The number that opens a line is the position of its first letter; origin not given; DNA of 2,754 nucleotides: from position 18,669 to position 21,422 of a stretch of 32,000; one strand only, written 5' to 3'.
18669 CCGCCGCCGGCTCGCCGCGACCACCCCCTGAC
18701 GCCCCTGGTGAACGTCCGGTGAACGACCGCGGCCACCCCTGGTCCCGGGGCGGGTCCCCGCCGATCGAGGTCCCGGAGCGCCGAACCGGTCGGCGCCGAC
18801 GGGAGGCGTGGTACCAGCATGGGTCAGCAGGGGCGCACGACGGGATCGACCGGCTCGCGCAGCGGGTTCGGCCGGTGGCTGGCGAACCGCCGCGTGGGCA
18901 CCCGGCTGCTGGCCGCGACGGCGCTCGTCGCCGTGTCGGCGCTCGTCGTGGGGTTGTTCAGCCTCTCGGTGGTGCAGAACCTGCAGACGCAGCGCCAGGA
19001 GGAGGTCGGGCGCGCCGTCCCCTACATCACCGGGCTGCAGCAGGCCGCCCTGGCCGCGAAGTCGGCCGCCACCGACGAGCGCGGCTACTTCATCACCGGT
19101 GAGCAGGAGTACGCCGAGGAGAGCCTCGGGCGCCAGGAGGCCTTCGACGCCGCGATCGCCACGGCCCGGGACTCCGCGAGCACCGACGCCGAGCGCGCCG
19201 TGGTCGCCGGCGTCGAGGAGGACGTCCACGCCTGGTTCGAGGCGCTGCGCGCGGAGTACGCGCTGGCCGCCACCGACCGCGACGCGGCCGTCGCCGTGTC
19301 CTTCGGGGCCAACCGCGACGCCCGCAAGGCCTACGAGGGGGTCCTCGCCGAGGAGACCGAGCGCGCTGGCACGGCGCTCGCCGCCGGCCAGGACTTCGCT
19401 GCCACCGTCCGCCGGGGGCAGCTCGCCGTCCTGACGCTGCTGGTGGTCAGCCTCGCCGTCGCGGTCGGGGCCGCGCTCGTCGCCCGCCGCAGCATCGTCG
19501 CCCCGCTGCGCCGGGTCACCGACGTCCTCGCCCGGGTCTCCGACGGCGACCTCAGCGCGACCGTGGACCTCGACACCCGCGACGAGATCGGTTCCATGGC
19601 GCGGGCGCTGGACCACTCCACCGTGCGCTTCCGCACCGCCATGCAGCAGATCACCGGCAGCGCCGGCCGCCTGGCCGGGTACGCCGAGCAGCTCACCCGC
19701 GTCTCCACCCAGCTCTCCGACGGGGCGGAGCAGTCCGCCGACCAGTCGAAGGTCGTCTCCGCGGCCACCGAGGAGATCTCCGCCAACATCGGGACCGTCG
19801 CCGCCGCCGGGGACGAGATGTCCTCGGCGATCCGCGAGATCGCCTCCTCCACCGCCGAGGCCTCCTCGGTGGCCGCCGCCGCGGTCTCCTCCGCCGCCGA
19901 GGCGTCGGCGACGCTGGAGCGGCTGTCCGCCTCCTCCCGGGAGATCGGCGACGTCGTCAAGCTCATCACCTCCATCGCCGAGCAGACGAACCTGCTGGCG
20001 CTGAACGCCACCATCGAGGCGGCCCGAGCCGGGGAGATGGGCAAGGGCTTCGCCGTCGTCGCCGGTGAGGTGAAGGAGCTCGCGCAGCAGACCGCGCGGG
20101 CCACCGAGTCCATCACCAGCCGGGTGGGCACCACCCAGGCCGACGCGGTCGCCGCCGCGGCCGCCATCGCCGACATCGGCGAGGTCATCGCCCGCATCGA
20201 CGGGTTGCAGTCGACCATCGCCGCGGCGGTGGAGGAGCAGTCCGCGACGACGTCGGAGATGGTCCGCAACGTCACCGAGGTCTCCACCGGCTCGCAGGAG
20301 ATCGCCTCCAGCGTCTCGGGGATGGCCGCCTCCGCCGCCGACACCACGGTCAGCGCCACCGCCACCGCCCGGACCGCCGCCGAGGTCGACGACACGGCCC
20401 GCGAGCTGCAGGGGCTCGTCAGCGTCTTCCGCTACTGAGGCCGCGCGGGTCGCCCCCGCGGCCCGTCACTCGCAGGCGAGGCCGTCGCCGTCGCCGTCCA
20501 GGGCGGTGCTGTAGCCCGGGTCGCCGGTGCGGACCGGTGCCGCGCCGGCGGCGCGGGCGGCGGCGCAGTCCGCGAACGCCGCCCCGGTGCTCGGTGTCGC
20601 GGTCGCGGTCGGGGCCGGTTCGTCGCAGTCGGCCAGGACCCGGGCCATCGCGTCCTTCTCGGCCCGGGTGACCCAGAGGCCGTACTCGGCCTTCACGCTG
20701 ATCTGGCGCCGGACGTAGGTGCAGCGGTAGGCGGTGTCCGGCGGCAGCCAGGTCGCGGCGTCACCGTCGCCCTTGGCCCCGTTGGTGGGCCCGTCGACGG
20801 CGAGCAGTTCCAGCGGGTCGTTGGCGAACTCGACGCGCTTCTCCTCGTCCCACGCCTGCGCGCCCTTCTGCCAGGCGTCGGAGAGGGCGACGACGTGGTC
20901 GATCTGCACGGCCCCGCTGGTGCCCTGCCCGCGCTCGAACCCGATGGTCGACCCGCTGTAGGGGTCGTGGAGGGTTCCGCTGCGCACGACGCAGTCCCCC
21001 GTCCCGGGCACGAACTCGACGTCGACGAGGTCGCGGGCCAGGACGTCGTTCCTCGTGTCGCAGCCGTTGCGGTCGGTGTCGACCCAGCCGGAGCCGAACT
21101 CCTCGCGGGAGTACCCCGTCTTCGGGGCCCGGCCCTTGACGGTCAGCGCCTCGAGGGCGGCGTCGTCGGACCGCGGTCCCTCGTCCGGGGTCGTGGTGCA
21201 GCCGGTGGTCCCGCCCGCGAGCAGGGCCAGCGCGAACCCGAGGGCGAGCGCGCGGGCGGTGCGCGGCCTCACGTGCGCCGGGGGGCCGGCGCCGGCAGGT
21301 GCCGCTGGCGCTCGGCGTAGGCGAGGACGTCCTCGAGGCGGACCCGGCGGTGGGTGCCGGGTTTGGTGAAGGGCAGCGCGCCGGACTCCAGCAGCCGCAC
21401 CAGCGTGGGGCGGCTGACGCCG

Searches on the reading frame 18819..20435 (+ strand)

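Call 18: search_protein_families(library=pfam, proteins=[window:18819-20435:+], max_evalue=0.01)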
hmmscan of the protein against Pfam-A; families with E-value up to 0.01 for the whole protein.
window:18819-20435:+ (539 aa): 5 families
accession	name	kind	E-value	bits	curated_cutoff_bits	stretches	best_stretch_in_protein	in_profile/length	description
PF00015.26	MCPsignal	-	1.8e-31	109.8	34.6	1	346-511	5-163/172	Methyl-accepting chemotaxis protein (MCP) signalling domain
PF00672.30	HAMP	-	8e-12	45.7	25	1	223-266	3-46/53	HAMP domain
PF05227.19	CHASE3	-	1.4e-07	31.9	28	1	61-160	3-104/138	CHASE3 domain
PF12729.13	4HB_MCP_1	-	0.0017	18.4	27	1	25-177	3-160/181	Four helix bundle sensory module for signal transduction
PF04108.17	ATG17_like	-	0.0047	16.9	43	0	313-525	114-293/355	Autophagy protein ATG17-like domain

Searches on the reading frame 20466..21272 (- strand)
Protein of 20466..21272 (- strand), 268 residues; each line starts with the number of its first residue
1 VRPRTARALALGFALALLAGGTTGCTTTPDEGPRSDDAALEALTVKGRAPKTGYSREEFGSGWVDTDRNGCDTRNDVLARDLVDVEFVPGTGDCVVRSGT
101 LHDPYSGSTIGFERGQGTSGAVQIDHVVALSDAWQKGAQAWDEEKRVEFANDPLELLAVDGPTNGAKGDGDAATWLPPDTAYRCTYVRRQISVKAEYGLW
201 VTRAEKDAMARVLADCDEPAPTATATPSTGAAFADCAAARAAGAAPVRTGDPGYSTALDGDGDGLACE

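Call 66: search_protein_families(library=pfam, proteins=[window:20466-21272:-], max_evalue=0.01)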
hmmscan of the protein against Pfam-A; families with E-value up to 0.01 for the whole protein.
window:20466-21272:- (268 aa): 2 families
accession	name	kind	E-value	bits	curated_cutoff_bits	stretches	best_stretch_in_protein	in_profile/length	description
PF07510.16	GmrSD_C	-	4.1e-23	82.2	23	1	72-212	1-138/138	GmrSD restriction endonucleases, C-terminal domain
PF05901.16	Excalibur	-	1.2e-15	58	22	1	233-268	1-36/36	Excalibur calcium-binding domain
